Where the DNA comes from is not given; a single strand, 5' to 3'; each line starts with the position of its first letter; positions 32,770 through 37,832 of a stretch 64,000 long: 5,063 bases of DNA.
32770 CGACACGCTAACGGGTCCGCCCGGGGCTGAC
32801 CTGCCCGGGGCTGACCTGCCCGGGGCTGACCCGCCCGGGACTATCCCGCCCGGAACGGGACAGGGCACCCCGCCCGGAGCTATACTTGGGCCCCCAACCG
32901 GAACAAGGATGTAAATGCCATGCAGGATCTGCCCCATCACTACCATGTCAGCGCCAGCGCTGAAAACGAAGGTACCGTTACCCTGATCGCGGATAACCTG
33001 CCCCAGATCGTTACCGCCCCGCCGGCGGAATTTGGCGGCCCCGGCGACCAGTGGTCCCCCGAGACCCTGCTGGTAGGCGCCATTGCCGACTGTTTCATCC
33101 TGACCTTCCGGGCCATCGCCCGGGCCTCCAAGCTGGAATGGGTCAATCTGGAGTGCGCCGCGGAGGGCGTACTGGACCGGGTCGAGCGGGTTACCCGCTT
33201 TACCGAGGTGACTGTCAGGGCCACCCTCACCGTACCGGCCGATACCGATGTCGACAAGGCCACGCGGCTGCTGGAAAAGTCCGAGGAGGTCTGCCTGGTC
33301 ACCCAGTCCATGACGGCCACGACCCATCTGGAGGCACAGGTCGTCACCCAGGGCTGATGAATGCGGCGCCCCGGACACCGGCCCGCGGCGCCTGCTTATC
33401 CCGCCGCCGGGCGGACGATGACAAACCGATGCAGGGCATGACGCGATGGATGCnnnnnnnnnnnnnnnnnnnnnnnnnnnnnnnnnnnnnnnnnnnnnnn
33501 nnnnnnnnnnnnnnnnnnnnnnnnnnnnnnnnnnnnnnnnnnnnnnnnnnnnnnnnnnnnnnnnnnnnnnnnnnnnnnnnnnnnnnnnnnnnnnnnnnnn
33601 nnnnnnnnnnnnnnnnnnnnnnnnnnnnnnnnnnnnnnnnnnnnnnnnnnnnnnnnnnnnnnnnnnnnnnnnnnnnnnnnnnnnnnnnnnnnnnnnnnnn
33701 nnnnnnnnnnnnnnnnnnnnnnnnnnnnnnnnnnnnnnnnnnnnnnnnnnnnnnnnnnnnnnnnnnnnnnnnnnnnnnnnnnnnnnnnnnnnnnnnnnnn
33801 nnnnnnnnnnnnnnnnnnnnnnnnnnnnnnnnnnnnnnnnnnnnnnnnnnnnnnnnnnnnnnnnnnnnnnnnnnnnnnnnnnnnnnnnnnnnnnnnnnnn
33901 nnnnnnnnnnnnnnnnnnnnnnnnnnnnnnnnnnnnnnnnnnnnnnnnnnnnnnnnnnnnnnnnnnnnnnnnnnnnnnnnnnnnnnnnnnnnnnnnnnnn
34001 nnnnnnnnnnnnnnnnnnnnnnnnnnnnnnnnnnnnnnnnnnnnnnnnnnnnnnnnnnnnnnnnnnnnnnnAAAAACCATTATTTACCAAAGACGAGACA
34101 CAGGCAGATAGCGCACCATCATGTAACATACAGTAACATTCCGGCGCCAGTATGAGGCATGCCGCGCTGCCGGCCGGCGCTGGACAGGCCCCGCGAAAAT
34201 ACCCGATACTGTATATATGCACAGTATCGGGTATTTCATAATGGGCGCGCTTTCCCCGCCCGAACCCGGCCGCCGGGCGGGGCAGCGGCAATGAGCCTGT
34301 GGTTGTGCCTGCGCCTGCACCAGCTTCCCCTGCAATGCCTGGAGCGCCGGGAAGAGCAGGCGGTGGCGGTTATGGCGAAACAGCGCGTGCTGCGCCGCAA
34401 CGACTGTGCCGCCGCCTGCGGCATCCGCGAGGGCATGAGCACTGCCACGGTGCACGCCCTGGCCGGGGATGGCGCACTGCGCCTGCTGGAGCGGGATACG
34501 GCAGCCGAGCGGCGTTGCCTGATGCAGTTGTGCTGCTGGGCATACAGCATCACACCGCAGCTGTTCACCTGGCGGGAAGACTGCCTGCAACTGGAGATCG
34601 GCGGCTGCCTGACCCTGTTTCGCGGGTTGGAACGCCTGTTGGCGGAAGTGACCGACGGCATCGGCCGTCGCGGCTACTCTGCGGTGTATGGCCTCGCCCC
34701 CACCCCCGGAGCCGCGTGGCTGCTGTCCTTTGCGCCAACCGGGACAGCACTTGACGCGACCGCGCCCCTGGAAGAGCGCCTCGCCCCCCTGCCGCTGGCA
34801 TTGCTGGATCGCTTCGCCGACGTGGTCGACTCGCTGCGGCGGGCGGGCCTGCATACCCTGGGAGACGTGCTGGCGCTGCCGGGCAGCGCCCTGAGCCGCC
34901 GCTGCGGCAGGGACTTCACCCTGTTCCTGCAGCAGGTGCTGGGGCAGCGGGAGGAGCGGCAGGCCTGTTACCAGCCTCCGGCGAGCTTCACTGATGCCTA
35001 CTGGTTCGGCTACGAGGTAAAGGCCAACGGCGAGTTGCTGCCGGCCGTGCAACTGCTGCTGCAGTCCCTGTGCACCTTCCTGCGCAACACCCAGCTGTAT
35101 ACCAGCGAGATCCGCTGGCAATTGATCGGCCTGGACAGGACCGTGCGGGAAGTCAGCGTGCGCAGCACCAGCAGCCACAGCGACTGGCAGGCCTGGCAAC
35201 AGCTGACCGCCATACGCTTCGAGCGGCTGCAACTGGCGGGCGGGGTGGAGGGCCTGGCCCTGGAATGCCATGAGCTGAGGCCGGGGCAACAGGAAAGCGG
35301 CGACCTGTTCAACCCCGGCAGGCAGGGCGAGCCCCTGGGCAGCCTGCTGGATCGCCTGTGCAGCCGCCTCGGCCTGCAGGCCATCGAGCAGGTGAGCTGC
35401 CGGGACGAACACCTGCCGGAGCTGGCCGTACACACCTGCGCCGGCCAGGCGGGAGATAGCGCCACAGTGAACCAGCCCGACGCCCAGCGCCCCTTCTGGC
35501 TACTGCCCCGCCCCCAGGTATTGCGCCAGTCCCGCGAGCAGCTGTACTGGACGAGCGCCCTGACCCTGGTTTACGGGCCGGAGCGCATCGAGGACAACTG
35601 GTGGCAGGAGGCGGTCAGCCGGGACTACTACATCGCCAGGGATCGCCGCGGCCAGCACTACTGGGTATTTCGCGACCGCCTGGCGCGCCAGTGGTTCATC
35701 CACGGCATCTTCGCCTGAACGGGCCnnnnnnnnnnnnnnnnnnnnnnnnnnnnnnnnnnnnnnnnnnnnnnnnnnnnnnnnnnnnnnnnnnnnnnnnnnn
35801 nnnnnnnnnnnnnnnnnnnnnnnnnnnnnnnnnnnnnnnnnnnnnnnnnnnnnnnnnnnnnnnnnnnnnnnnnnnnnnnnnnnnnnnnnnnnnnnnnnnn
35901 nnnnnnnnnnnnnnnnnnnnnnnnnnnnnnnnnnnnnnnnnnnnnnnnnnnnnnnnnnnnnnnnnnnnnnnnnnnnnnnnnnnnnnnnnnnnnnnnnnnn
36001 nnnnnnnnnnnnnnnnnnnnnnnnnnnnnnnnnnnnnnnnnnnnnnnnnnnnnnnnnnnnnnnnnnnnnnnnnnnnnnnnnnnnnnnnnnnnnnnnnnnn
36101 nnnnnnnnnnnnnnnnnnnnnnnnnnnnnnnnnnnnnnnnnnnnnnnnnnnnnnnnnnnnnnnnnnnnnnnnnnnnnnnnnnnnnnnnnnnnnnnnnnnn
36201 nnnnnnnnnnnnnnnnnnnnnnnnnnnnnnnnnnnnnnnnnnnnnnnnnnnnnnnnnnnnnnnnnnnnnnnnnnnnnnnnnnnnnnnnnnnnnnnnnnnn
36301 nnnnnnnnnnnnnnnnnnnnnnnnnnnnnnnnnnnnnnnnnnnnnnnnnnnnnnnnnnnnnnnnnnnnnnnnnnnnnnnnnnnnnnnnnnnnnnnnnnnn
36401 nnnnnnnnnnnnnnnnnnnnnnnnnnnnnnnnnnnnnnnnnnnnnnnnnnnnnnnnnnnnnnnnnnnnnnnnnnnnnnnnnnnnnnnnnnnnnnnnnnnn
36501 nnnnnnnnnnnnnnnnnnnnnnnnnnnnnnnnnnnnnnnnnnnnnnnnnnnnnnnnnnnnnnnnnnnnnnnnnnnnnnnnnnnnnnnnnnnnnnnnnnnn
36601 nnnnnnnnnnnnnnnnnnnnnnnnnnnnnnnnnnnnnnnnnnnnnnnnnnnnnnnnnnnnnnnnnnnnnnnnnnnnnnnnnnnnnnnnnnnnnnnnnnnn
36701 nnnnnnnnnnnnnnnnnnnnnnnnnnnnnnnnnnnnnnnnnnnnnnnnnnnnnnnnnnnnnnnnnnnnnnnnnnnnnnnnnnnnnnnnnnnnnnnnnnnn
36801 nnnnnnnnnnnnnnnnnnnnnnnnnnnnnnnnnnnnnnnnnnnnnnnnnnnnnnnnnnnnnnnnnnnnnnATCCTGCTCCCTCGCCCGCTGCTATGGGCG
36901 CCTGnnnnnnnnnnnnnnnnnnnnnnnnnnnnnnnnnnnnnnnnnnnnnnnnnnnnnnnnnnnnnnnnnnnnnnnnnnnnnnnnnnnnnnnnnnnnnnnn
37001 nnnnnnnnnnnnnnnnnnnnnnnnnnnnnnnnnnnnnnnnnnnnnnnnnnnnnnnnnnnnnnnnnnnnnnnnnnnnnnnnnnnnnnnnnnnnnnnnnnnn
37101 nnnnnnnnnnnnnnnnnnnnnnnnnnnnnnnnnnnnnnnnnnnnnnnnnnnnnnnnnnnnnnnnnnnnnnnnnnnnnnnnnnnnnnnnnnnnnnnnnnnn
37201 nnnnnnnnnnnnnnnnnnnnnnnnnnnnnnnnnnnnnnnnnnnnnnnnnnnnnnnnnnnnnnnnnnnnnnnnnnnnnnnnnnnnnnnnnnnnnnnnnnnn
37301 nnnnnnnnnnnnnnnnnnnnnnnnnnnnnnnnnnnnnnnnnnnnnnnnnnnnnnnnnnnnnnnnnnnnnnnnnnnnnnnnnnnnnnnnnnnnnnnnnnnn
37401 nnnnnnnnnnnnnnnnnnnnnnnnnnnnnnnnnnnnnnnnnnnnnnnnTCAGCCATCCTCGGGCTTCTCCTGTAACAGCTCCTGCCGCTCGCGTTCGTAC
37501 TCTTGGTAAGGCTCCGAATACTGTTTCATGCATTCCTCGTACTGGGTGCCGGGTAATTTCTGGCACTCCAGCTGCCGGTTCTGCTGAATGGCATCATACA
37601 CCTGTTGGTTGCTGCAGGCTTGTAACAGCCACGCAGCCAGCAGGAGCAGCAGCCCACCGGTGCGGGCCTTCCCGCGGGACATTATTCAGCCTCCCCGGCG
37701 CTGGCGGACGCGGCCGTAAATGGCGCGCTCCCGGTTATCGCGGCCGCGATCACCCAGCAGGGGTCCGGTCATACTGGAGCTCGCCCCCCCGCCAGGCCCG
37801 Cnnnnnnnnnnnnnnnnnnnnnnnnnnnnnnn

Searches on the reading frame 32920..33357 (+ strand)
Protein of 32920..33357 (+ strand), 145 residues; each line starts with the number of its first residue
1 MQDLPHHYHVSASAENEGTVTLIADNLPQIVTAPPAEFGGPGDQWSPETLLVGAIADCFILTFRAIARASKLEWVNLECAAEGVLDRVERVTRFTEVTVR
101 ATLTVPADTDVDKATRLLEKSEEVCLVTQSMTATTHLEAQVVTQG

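Call 11: search_protein_families(library=ncbifam, proteins=[window:32920-33357:+], max_evalue=0.001)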
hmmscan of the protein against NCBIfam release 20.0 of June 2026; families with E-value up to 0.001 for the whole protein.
window:32920-33357:+ (145 aa): 5 families
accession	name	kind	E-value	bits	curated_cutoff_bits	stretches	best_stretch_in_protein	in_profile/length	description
TIGR03563.1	perox_SACOL1771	subfamily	1.6e-16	60.5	166.15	1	17-135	14-134/138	SACOL1771 family peroxiredoxin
TIGR03562.1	osmo_induc_OsmC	subfamily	1.9e-07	31.2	85.8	1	18-134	17-131/137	OsmC family peroxiredoxin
NF041052.1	OsmC_like_Se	domain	2.3e-07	30.8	95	1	35-143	30-142/144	OsmC-related (seleno)protein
TIGR03561.1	organ_hyd_perox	subfamily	4.1e-07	30.4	88.85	1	10-131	6-124/134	Ohr family peroxiredoxin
NF052637.1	HydprxOhrVib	equivalog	8.2e-07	29.3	240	1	10-132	9-126/140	organic hydroperoxide reductase Ohr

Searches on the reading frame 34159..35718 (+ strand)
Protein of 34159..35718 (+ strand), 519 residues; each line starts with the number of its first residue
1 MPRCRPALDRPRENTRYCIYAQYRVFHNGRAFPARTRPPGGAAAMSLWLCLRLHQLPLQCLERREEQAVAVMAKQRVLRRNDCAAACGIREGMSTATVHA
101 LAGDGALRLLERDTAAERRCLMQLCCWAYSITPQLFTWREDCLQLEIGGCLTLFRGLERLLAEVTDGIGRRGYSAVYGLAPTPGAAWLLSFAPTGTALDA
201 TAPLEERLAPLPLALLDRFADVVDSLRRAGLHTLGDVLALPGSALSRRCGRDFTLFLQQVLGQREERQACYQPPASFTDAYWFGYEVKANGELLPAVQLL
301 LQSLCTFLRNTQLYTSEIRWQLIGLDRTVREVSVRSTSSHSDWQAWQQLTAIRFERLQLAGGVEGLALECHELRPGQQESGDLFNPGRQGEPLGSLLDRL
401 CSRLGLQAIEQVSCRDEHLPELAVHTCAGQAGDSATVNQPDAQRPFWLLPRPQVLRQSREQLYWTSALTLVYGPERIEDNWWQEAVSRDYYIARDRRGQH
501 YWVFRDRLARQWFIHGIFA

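Call 11: search_protein_families(library=ncbifam, proteins=[window:34159-35718:+], max_evalue=0.001)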
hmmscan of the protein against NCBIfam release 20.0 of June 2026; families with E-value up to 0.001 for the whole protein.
window:34159-35718:+ (519 aa): 0 families

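Call 13: search_protein_families(library=pfam, proteins=[window:34159-35718:+], max_evalue=0.001)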
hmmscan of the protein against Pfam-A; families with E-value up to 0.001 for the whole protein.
window:34159-35718:+ (519 aa): 1 family
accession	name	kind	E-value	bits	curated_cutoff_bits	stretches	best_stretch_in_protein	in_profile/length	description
PF00817.25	IMS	-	3.6e-07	30.6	23.2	1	65-190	19-147/148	impB/mucB/samB family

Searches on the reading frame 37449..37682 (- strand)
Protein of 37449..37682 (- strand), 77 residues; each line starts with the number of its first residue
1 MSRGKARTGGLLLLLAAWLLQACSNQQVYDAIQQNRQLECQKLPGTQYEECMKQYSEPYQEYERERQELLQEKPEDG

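Call 43: search_protein_families(library=pfam, proteins=[window:37449-37682:-], max_evalue=0.1)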
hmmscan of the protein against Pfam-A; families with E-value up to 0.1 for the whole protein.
window:37449-37682:- (77 aa): 2 families
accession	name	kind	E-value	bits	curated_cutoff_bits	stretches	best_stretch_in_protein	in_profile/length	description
PF05577.18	Peptidase_S28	-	0.026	13.8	25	1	17-61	309-354/434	Serine carboxypeptidase S28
PF08885.17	GSCFA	-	0.05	13.8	25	1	17-74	99-157/237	GSCFA family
